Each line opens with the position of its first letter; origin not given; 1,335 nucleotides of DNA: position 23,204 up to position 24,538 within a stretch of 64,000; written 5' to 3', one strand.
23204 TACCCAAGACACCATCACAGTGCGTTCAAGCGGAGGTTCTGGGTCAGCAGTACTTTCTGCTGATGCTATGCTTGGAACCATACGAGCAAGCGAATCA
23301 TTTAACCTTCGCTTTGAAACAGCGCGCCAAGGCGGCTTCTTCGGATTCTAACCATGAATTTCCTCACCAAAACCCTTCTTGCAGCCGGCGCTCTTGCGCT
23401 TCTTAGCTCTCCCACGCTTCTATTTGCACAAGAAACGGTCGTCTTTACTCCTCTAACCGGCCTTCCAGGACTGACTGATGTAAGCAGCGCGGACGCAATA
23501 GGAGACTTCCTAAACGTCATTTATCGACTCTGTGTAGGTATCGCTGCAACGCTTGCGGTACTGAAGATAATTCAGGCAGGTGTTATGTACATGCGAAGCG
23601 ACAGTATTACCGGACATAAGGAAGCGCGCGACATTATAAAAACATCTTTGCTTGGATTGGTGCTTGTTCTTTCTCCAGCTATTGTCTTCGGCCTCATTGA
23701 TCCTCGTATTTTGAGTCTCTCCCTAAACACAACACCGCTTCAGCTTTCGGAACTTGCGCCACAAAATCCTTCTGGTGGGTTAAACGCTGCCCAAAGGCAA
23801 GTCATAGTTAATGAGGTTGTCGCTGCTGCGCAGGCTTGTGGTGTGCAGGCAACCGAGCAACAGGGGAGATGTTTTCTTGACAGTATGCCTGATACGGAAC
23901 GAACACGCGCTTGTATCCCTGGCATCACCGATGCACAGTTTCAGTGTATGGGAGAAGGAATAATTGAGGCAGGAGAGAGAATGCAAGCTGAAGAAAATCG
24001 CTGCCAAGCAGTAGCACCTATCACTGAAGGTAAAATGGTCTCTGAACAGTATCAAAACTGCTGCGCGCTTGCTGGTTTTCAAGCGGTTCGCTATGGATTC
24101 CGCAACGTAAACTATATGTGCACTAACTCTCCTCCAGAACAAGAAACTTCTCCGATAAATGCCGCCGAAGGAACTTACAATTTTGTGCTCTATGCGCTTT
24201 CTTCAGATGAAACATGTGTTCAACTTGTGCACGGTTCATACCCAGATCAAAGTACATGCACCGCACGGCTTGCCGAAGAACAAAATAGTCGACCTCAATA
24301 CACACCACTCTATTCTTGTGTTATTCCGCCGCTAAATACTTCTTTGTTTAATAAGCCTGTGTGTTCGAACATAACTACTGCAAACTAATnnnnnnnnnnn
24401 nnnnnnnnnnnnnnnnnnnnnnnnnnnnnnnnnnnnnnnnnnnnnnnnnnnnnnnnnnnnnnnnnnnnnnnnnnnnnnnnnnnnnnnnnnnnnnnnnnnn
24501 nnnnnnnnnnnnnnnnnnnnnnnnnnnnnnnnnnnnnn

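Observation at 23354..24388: Pilin-like protein (signal peptide plus two hydrophobic helices) fused to a ~200-aa domain with 12 cysteines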

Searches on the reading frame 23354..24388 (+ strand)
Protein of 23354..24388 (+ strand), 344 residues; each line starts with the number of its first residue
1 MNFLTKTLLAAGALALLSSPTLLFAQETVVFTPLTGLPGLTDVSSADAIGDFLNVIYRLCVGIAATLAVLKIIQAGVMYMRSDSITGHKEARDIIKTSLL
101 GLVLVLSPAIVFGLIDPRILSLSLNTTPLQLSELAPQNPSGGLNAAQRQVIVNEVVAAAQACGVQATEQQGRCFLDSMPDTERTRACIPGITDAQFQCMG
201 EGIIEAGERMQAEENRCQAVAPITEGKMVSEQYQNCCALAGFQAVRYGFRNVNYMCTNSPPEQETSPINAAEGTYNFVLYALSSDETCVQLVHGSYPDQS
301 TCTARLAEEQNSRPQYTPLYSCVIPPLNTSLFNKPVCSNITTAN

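Call 4: search_protein_families(library=pfam, proteins=[window:23354-24388:+], max_evalue=1)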
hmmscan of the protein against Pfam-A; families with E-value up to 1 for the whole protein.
window:23354-24388:+ (344 aa): 4 families
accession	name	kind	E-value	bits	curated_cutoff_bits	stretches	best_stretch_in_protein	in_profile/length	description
PF18895.5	T4SS_pilin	-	0.0021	18.6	26.6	1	46-115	2-71/71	Type IV secretion system pilin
PF20617.3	DUF6803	-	0.2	12.3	27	1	49-123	88-156/162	Family of unknown function (DUF6803)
PF01468.23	GA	-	0.23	12.1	24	1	142-170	20-48/55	GA module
PF04956.18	TrbC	-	0.26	12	27.9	1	9-111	14-95/98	TrbC/VIRB2 pilin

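Call 6: search_protein_families(library=ncbifam, proteins=[window:23354-24388:+], max_evalue=0.1)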
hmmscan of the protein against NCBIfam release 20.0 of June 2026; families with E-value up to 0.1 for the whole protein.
window:23354-24388:+ (344 aa): 1 family
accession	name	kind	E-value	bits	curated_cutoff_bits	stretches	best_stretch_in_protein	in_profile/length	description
NF045849.1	ICE_MMCAP2_0565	equivalog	0.0011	18.6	40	1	44-115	6-76/80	Mbov_0395 family pilin-like conjugal transfer protein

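Call 7: find_homologous_proteins(query=window:23354-24385:+, max_evalue=0.001)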
Query window:23354-24385:+ (344 aa): 34 proteins with E <= 0.001 among 8000 candidates.
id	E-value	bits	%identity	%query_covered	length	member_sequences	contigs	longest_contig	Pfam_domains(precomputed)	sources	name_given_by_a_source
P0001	7.3e-224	760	100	100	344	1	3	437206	-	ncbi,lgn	-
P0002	5.2e-132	458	62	92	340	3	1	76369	-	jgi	-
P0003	5.1e-86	307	47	98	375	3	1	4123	-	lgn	-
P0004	1.0e-59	221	56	55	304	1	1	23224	-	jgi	jgi:hypothetical protein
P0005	5.6e-46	175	63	32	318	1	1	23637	-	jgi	jgi:type IV secretory pathway VirB2 component (pilin)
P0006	2.2e-40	157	32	96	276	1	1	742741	-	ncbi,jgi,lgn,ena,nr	ncbi:MAG TPA: hypothetical protein VEB18_01045 [Candidatus Paceibacterota bacterium]|nr:hypothetical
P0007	7.1e-40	155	42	49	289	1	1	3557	-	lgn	-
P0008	7.7e-38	149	59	33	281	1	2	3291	-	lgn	-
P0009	1.5e-34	138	43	52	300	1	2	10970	-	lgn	-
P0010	1.9e-29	121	47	35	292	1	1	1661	-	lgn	-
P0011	6.5e-29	119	56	34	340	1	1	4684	-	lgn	-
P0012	9.3e-29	119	54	31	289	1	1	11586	PF18895.6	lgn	-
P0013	2.2e-28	118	49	40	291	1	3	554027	PF18895.6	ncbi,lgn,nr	ncbi:pilin [Patescibacteria group bacterium]|nr:pilin [Patescibacteria group bacterium]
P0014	2.3e-28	118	48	41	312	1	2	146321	PF18895.6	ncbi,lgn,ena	ncbi:MAG: pilin [Patescibacteria group bacterium]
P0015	2.9e-27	114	60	30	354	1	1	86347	-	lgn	-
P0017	3.4e-27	114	58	29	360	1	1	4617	PF18895.6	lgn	-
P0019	1.6e-26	112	40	60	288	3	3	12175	PF18895.6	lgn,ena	-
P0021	6.0e-26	110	54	29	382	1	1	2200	PF18895.6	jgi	-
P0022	1.9e-25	108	48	37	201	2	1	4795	PF18895.6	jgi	-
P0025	1.6e-23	102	53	32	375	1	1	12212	PF18895.6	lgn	-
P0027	2.2e-23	101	45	40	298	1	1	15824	PF18895.6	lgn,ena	-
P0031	2.0e-22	98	51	30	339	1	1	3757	PF18895.6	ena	-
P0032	5.8e-22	97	52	31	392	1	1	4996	PF18895.6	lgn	-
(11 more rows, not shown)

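Call 8: search_solved_structures(query=window:23354-24385:+, max_evalue=10)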
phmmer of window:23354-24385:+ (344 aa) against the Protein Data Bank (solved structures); distinct sequences matched with E-value up to 10: 0.

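Call 20: predict_structure(alignment_id=A1)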
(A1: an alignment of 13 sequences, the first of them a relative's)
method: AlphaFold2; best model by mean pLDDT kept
length: 344 residues; sequences in the alignment: 13
mean_pLDDT: 74.8   pTM: 0.39
mean pLDDT of the five models: 74.8, 74.0, 71.1, 70.3, 70.0
residues with pLDDT >= 90: 66; 70-90: 167; 50-70: 72; < 50: 39
segments of 3 or more residues with pLDDT < 50: 19-37, 120-138
pLDDT, mean of each block of 10 residues (from residue 1): 60 58 41 43 65 69 78 77 71 82 77 61 39 37 75 92 95 91 94 94 86 85 86 88 77 80 60 85 82 91 93 89 75 70 81
secondary structure, 60 per line:
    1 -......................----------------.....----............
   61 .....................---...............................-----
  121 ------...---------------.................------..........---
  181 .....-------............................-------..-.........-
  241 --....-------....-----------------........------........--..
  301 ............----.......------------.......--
elements in order: H2-23 H40-44 H49-81 H85-115 H145-161 H168-177 H181-185 H193-220 H231-239 E243-246 E254-257 E275-282 E289-296 H299-312 E317-323 E336-342

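Call 23: fold_search(model_id=the predicted structure, library=pdb)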
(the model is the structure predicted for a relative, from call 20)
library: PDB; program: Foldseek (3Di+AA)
matches with E <= 10: 228; with E <= 0.001: 0
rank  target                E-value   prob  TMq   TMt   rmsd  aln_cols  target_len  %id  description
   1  9jj1_A                4.1e-01  0.06  0.12  0.13  26.7       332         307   13  Cryo-EM structure of human ZnT3 (released 2025-06-04)
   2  3fyb_A                5.7e-01  0.41  0.10  0.30  14.2        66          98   21  Crystal structure of a protein of unknown function (DUF1244) from Alcanivorax borkumensis (released 2009-02-03)
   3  9dgs_m                5.7e-01  0.10  0.12  0.07  20.8       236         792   15  Dynactin and dynein tail region of dynein-dynactin complex on microtubules (released 2025-09-10)
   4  6xpf_A                8.3e-01  0.04  0.11  0.12  25.6       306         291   10  Cryo-EM structure of human ZnT8 WT, in the absence of zinc, determined in heterogeneous conformations- one subunit in  (released 2020-08-05)
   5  8pr3_m                8.8e-01  0.08  0.11  0.08  20.1       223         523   15  Cytoplasmic dynein-1 heavy chain bound to JIP3-RH1 (released 2024-03-27)
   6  8w7n                  9.8e-01  0.11  0.20  0.08  22.6       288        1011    9  Crystal structure of the in-cell Cry1Aa purified from Bacillus thuringiensis (released 2024-03-06)
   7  7nal_A                9.8e-01  0.09  0.11  0.08  20.4       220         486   13  Cryo-EM structure of activated human SARM1 in complex with NMN and 1AD (ARM and SAM domains) (released 2022-03-23)
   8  6ovb                  1.0e+00  0.09  0.18  0.12  22.9       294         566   10  Crystal structure of a Bacillus thuringiensis Cry1Da tryptic core variant (released 2019-06-19)
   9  4bpd_A                1.1e+00  0.33  0.15  0.34   9.6       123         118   16  Structure determination of an integral membrane kinase (released 2014-05-07)
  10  9buv                  1.2e+00  0.09  0.19  0.13  22.2       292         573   12  Crystal structure of Cry1Fa R226Q (released 2024-05-29)
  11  3i9w                  1.3e+00  0.11  0.14  0.18  21.1       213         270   17  Crystal structure of the E. coli histidine kinase sensor TorS sensor domain (released 2009-10-06)
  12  4arx_D                1.3e+00  0.06  0.17  0.11  22.4       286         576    8  Lepidoptera-specific toxin Cry1Ac from Bacillus thuringiensis ssp. kurstaki HD-73 (released 2013-05-15)
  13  6lfp                  1.4e+00  0.08  0.19  0.12  22.5       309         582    6  Cry3Aa protein for enzyme entrapment (released 2020-10-14)
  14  3ze3_B                1.4e+00  0.30  0.14  0.36   7.0        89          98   12  Crystal structure of the integral membrane diacylglycerol kinase - delta7 (released 2013-05-22)
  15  7zdr_C                1.4e+00  0.07  0.14  0.09  30.4       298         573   10  IF(apo/as isolated) conformation of CydDC mutant (H85A.C) in AMP-PNP(CydD) bound state (Dataset-16) (released 2023-04-19)
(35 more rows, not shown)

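Call 30: find_encoding_contigs(protein=P0001, flank=10000, max_places=3)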
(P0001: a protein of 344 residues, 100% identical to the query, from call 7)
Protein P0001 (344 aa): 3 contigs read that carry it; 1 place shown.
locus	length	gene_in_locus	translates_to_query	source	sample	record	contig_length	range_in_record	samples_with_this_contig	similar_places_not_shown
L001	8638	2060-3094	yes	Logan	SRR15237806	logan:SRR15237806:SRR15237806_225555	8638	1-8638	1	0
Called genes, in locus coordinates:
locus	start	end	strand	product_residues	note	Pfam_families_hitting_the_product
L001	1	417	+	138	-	?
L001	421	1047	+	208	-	-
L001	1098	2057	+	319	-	-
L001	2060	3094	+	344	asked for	-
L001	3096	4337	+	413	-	-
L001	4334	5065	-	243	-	PF02096:60KD_IMP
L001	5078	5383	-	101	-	PF00825:Ribonuclease_P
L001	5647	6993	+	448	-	PF11638:DnaA_N, PF00308:Bac_DnaA, PF00004:AAA (weak), PF01637:ATPase_2 (faint), PF01695:IstB_IS21, PF13173:AAA_14 (weak), PF13401:AAA_22 (faint), PF08299:Bac_DnaA_C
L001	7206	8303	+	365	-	PF00712:DNA_pol3_beta, PF02767:DNA_pol3_beta_2, PF02768:DNA_pol3_beta_3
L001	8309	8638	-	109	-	?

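Call 33: find_related_loci(query=A2, collection=genome_contigs, flank=10000)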
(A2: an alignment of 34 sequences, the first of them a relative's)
Query A2 (344 aa) in genome_contigs; peptide patterns used: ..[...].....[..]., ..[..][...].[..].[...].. (x = any residue, [..] = any of these).
180 stretches matched a pattern; 133 encode a relative of the query (tblastn E <= 1e-3); the best 80 are kept; 80 distinct loci.
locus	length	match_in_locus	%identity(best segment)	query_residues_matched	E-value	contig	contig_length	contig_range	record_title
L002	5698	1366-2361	47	5-340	4e-86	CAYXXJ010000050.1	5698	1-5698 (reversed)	MAG TPA_asm: uncultured Candidatus Saccharibacteria bacterium isolate SRP278252_co2_366 genome assembly, contig: NODE_30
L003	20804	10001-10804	32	14-342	4e-42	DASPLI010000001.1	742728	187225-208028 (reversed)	MAG TPA_asm: Candidatus Paceibacterota bacterium isolate SMAG_U12059 k141_213345, whole genome shotgun sequence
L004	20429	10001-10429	48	1-141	8e-33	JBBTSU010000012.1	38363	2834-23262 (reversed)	MAG: Patescibacteria group bacterium isolate H41-bin080 H41_bin080_000000000012, whole genome shotgun sequence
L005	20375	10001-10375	54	15-145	3e-32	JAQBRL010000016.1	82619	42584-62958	MAG: Parcubacteria group bacterium isolate RYN_398 scaffold_6532044, whole genome shotgun sequence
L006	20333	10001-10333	57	26-141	2e-32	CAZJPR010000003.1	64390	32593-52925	MAG TPA_asm: uncultured Candidatus Saccharibacteria bacterium isolate SRP342105_co1_233 genome assembly, contig: NODE_54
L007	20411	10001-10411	49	1-138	4e-32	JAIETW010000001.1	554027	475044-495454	MAG: Patescibacteria group bacterium isolate time.spades.CONCOCT.2.5kb_081 c_000000000001, whole genome shotgun sequence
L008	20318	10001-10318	58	26-136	9e-32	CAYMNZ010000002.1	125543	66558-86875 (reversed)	MAG TPA_asm: uncultured Candidatus Saccharibacteria bacterium isolate SRP128246_co1_424 genome assembly, contig: NODE_63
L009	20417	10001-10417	43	14-147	6e-31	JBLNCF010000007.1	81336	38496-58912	MAG: Bacillota bacterium isolate MAG132 PRJNA950955_bin39_renamed_6, whole genome shotgun sequence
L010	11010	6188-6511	56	26-138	2e-31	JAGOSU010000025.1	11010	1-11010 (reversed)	MAG: Candidatus Paceibacterota bacterium isolate Gw_Eff_bin_347 Gw_Eff_15135_length_11010_cov_6.797207, whole genome sho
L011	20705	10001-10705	34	12-240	1e-30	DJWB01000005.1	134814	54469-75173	MAG TPA_asm: Patescibacteria group bacterium UBA6241 UBA6241_contig_25236, whole genome shotgun sequence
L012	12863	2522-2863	50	25-138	1e-30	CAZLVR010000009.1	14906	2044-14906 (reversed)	MAG TPA_asm: uncultured Candidatus Saccharibacteria bacterium isolate SRP135725_co1_66 genome assembly, contig: NODE_532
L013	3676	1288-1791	43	2-173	2e-30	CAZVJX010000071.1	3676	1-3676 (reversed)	MAG TPA_asm: uncultured Candidatus Saccharibacteria bacterium isolate SRP193066_co1_81 genome assembly, contig: NODE_246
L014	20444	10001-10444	43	4-144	1e-29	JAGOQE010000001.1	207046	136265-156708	MAG: Candidatus Paceibacterota bacterium isolate Gw_Eff_bin_129 Gw_Eff_44_length_207046_cov_8.736153, whole genome shotg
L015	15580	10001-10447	40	26-169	1e-29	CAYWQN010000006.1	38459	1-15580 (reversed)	MAG TPA_asm: uncultured Candidatus Saccharibacteria bacterium isolate SRP278252_co2_32 genome assembly, contig: NODE_200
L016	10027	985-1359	48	1-124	2e-29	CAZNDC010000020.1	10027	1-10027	MAG TPA_asm: uncultured Candidatus Saccharibacteria bacterium isolate SRP178908_co2_72 genome assembly, contig: NODE_410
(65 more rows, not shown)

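Call 38: search_protein_families(library=pfam, alignment_id=A3, max_evalue=0.01)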
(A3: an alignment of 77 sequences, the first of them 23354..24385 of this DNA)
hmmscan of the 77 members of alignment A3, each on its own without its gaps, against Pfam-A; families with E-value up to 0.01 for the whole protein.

A. member 1, window:23354-24385:+ (344 aa): 1 family
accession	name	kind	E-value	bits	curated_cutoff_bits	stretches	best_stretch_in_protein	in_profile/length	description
PF18895.5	T4SS_pilin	-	0.0021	18.6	26.6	1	46-115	2-71/71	Type IV secretion system pilin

B. families by the number of members that match (of 77 scanned): 8 families
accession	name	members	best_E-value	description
PF18895.5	T4SS_pilin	69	2.8e-12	Type IV secretion system pilin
PF04956.18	TrbC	38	3.6e-07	TrbC/VIRB2 pilin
PF23396.1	DUF7103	3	6.4e-05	Family of unknown function (DUF7103)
PF14220.11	DUF4329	1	2.5e-20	Domain of unknown function (DUF4329)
PF01686.22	Adeno_Penton_B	1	0.00033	Adenovirus penton base protein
PF09930.14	DUF2162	1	0.0053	Predicted transporter (DUF2162)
PF05617.16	Prolamin_like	1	0.0058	Prolamin-like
PF20087.4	DUF6479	1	0.0085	Family of unknown function (DUF6479)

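Call 67: list_cluster_members(proteins=[P0001, P0002])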
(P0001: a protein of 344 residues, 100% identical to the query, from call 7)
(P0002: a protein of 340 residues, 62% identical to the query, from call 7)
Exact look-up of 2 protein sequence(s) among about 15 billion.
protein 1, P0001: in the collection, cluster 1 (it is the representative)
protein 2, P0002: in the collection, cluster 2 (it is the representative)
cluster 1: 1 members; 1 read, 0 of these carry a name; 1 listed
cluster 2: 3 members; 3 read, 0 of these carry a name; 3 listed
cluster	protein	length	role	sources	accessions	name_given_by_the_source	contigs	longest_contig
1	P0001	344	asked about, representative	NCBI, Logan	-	-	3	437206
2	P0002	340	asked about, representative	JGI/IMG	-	-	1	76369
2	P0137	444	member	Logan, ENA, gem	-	-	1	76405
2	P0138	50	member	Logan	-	-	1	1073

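Call 68: search_protein_families(library=ncbifam, alignment_id=A3, max_evalue=0.01)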
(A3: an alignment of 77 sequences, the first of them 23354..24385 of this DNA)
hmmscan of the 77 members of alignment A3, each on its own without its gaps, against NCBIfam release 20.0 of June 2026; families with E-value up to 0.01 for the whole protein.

A. member 1, window:23354-24385:+ (344 aa): 1 family
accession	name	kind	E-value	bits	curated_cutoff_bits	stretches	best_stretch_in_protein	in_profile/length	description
NF045849.1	ICE_MMCAP2_0565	equivalog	0.0011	18.6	40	1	44-115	6-76/80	Mbov_0395 family pilin-like conjugal transfer protein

B. families by the number of members that match (of 77 scanned): 10 families
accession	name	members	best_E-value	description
NF045849.1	ICE_MMCAP2_0565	22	2.3e-06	Mbov_0395 family pilin-like conjugal transfer protein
TIGR03943.1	TIGR03943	3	0.00073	TIGR03943 family putative permease subunit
NF038367.1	OM_lipo_TUL4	1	7.7e-05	TUL4 family lipoprotein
TIGR00753.1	undec_PP_bacA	1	0.0014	undecaprenyl-diphosphatase UppP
NF001389.0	PRK00281.1-2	1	0.0015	undecaprenyl-diphosphate phosphatase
NF050047.1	blaELC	1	0.0058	ELC family class C beta-lactamase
TIGR02783.1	TrbL_P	1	0.0075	P-type conjugative transfer protein TrbL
TIGR04296.1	PEFG-CTERM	1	0.0083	PEFG-CTERM sorting domain-containing protein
NF001388.0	PRK00281.1-1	1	0.0094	undecaprenyl-diphosphate phosphatase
NF045890.1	conj_pls20_p028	1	0.0099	pLS20_p028 family conjugation system transmembrane protein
